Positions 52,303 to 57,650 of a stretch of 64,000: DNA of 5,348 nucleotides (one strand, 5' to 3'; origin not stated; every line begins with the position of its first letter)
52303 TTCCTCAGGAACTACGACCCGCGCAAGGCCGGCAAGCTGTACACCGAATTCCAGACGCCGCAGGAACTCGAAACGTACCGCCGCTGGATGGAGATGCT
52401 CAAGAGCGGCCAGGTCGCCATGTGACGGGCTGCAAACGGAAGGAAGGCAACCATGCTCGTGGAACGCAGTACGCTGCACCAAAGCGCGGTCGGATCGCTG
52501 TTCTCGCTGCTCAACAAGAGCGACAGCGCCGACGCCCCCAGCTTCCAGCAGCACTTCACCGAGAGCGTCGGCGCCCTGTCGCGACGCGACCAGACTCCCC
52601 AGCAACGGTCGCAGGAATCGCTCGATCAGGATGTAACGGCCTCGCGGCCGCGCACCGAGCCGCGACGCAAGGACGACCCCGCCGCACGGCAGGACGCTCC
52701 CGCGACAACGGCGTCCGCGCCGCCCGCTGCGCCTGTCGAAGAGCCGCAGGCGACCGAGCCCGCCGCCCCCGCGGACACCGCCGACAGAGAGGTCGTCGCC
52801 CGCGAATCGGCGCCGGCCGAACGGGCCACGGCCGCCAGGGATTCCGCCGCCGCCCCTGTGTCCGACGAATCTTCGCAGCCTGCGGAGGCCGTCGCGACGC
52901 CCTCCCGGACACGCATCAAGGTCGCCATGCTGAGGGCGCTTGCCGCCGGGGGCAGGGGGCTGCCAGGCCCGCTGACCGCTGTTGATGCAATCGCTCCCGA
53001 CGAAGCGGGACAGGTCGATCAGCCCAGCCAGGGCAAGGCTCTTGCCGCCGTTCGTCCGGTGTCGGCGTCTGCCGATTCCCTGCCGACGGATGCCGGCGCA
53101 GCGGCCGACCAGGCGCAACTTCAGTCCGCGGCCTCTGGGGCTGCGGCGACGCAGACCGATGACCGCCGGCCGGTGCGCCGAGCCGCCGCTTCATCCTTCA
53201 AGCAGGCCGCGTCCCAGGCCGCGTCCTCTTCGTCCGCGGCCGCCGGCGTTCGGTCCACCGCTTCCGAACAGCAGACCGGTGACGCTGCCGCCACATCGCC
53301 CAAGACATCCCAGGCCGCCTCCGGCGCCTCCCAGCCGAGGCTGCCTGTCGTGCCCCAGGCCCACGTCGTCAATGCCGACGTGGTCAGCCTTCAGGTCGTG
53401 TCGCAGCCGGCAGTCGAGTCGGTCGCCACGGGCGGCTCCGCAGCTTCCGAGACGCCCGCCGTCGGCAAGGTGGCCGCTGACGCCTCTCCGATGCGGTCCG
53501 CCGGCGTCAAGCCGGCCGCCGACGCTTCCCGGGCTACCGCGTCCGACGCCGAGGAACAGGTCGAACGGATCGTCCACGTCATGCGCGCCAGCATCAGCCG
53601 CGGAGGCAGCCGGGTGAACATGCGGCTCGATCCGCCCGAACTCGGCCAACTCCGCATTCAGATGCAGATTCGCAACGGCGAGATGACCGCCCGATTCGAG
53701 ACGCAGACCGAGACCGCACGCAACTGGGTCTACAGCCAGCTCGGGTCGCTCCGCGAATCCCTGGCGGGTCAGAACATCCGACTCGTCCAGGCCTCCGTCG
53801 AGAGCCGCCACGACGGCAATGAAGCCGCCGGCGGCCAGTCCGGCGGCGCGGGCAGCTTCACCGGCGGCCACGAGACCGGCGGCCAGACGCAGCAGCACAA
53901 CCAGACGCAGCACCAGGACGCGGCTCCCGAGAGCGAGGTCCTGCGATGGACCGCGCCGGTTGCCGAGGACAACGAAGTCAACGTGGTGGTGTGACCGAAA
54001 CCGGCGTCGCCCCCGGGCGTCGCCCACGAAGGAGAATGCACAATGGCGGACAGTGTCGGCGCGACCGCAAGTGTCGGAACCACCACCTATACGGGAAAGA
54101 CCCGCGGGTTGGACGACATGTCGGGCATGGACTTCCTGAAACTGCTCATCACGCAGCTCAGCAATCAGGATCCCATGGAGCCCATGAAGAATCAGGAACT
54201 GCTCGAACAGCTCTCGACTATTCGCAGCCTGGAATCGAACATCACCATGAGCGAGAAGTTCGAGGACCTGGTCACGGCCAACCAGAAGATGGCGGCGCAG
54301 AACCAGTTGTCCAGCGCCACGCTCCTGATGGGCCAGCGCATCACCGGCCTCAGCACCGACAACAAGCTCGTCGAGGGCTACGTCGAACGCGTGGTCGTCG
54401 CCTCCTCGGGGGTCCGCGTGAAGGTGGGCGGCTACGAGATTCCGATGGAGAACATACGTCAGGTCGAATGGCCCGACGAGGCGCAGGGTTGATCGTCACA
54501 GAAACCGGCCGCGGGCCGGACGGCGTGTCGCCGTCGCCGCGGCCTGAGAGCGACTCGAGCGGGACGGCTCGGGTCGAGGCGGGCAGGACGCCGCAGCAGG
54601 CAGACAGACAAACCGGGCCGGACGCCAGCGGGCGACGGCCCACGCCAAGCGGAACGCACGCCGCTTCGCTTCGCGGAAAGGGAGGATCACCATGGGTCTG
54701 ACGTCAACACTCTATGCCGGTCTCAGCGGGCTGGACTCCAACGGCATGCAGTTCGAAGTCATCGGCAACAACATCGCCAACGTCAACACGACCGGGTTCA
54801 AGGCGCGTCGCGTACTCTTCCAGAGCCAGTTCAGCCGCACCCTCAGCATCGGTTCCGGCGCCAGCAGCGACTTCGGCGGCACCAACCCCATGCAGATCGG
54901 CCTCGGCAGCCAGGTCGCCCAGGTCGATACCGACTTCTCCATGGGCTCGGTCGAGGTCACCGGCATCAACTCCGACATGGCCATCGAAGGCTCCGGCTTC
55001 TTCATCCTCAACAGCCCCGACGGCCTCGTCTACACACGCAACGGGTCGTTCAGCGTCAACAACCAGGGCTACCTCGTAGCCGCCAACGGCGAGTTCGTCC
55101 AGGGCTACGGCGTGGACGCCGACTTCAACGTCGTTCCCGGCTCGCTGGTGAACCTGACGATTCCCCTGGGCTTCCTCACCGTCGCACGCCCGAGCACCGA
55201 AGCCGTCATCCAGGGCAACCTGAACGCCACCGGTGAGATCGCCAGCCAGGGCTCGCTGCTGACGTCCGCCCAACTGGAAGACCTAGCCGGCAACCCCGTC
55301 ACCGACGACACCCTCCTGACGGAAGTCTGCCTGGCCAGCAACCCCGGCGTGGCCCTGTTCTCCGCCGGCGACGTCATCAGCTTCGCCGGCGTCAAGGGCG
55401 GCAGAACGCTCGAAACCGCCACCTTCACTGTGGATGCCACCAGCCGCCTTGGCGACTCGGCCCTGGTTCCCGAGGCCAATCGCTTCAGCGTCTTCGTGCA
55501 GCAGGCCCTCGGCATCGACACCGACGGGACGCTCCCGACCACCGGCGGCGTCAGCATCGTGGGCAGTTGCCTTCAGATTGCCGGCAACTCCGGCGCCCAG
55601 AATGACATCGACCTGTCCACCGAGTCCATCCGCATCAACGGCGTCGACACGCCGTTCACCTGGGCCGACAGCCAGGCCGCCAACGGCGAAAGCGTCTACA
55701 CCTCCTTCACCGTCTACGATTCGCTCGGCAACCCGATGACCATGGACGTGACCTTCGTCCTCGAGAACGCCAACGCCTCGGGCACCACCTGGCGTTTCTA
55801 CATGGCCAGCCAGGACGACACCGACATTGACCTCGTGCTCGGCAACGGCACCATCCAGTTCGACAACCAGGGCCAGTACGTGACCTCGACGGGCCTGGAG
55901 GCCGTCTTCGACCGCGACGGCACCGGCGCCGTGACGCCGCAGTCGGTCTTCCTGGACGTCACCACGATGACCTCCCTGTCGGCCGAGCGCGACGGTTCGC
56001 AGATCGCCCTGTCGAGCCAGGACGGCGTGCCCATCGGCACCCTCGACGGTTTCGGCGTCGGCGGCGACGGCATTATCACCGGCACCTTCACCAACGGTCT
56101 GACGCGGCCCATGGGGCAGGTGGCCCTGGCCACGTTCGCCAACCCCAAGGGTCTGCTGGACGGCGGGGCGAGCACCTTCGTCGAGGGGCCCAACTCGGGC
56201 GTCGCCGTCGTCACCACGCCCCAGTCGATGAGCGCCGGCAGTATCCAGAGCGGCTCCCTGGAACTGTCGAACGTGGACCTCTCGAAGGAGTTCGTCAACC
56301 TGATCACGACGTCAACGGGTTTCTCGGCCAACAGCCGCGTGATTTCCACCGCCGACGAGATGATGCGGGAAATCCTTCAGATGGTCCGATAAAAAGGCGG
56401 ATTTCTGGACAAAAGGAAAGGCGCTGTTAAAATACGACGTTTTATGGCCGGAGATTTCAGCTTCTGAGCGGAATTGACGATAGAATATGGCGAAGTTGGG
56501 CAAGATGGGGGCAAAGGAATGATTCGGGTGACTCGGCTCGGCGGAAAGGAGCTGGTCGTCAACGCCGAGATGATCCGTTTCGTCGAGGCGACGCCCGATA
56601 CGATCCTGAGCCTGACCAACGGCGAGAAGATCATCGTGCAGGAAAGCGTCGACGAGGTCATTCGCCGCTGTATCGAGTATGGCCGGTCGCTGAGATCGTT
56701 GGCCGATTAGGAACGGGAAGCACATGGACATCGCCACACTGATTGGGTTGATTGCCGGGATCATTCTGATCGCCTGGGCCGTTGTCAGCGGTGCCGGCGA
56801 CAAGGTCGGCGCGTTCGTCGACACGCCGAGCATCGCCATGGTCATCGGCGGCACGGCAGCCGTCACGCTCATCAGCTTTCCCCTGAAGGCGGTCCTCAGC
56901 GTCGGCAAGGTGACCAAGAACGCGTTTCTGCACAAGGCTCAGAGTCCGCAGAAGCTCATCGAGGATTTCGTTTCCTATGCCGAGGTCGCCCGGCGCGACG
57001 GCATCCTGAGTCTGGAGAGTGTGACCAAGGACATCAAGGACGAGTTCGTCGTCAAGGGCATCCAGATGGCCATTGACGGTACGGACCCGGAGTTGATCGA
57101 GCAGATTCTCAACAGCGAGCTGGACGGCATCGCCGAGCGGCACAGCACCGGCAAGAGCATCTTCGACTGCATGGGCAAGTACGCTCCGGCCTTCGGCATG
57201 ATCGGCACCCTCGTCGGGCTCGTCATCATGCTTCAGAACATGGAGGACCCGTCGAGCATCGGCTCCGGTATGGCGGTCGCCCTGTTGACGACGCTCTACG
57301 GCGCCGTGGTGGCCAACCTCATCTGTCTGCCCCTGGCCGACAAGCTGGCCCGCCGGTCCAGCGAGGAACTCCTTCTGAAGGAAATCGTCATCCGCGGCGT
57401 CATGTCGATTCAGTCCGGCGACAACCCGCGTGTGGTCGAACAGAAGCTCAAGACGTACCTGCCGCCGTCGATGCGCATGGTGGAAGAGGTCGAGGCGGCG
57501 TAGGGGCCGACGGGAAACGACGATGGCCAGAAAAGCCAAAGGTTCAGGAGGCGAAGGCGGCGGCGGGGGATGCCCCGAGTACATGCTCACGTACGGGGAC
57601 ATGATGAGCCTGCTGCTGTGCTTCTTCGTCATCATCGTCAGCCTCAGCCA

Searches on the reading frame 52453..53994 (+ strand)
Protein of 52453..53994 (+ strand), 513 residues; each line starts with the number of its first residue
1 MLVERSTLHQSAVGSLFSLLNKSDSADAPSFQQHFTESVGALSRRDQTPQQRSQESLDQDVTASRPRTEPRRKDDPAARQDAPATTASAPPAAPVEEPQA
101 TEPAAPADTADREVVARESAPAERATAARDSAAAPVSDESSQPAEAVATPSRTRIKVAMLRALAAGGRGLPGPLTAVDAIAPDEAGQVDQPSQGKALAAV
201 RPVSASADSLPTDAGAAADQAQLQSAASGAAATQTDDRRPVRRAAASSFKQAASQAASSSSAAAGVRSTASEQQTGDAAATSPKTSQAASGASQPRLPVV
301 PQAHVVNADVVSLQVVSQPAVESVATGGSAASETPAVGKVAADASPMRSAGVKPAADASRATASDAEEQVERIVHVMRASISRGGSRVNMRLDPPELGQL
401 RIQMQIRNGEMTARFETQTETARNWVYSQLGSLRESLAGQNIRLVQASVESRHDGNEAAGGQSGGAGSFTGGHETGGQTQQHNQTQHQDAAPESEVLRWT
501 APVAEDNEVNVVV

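Call 32: search_protein_families(library=pfam, proteins=[window:52453-53994:+], max_evalue=0.00001)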
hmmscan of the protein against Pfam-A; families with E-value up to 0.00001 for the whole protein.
window:52453-53994:+ (513 aa): 1 family
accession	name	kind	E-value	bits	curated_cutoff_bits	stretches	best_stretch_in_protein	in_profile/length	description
PF02120.21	Flg_hook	-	1.9e-17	63.3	29.8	1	380-456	7-83/85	Flagellar hook-length control protein FliK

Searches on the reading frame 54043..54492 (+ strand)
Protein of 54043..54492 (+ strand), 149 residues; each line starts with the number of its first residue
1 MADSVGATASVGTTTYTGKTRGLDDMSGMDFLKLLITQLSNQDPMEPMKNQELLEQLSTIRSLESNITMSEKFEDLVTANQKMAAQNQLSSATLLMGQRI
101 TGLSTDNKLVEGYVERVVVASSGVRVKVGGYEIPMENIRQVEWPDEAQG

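Call 32: search_protein_families(library=pfam, proteins=[window:54043-54492:+], max_evalue=0.00001)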
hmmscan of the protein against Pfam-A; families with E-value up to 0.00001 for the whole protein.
window:54043-54492:+ (149 aa): 1 family
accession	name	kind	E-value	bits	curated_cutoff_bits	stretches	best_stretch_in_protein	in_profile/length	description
PF03963.19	FlgD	-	6.4e-15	55.6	27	1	15-74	15-74/75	Flagellar hook capping protein - N-terminal region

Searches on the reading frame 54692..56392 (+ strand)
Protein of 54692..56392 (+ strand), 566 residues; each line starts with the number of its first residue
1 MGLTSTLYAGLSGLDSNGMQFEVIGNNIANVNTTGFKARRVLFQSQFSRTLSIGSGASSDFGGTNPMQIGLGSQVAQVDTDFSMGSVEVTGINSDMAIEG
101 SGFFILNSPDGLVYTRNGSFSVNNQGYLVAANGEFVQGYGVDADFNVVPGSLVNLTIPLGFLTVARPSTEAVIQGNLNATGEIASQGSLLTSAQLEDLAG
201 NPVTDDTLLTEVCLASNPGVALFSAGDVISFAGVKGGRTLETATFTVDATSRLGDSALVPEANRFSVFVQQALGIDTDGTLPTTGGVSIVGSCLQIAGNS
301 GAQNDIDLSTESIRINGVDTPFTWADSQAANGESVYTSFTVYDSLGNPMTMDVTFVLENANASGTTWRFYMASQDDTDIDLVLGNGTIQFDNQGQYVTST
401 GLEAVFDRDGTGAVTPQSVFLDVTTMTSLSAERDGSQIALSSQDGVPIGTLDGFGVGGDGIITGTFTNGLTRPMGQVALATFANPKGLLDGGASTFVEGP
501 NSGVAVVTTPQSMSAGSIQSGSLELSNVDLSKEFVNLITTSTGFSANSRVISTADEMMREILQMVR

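Call 32: search_protein_families(library=pfam, proteins=[window:54692-56392:+], max_evalue=0.00001)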
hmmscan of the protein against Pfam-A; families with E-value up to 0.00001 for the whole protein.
window:54692-56392:+ (566 aa): 4 families
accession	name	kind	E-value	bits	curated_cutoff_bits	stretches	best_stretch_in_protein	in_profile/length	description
PF06429.18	Flg_bbr_C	-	1.1e-15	57.3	23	1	519-564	1-46/46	Flagellar basal body rod FlgEFG protein C-terminal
PF22692.1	LlgE_F_G_D1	-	1.4e-14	54.4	27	1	97-159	1-49/64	Flagellar hook protein FlgE/F/G D1 domain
PF07559.19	FlgE_D2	-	4.8e-11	43.7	22.7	1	321-445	11-141/142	Flagellar basal body protein FlaE D2 domain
PF00460.25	Flg_bb_rod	-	3.3e-08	33.8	20.7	1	7-37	1-31/31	Flagella basal body rod protein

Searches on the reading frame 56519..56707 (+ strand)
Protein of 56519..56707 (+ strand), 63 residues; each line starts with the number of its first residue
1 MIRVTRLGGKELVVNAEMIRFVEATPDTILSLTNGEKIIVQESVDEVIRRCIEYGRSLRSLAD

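Call 62: search_protein_families(library=pfam, proteins=[window:56519-56707:+], max_evalue=0.0001)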
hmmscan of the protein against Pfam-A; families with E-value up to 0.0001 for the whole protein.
window:56519-56707:+ (63 aa): 1 family
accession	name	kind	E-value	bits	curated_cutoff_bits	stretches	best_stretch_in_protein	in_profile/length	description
PF06289.16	FlbD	-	8.8e-26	89.7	24.7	1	1-57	1-57/59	Flagellar and Swarming motility proteins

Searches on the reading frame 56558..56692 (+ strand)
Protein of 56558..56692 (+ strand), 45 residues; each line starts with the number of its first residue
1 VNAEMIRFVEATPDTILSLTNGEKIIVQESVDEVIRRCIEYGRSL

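Call 62: search_protein_families(library=pfam, proteins=[window:56558-56692:+], max_evalue=0.0001)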
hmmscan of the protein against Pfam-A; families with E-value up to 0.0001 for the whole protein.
seq(45 aa): 1 family
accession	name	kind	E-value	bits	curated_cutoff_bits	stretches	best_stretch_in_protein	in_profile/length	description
PF06289.16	FlbD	-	3.1e-18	65.5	24.7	1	1-44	14-57/59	Flagellar and Swarming motility proteins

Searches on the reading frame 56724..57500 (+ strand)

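Call 62: search_protein_families(library=pfam, proteins=[window:56724-57500:+], max_evalue=0.0001)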
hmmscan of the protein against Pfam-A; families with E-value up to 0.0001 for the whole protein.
window:56724-57500:+ (259 aa): 1 family
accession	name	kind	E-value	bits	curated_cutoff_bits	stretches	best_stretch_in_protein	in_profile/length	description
PF01618.21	MotA_ExbB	-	3.2e-31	108.2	22.9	1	102-217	3-123/127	MotA/TolQ/ExbB proton channel family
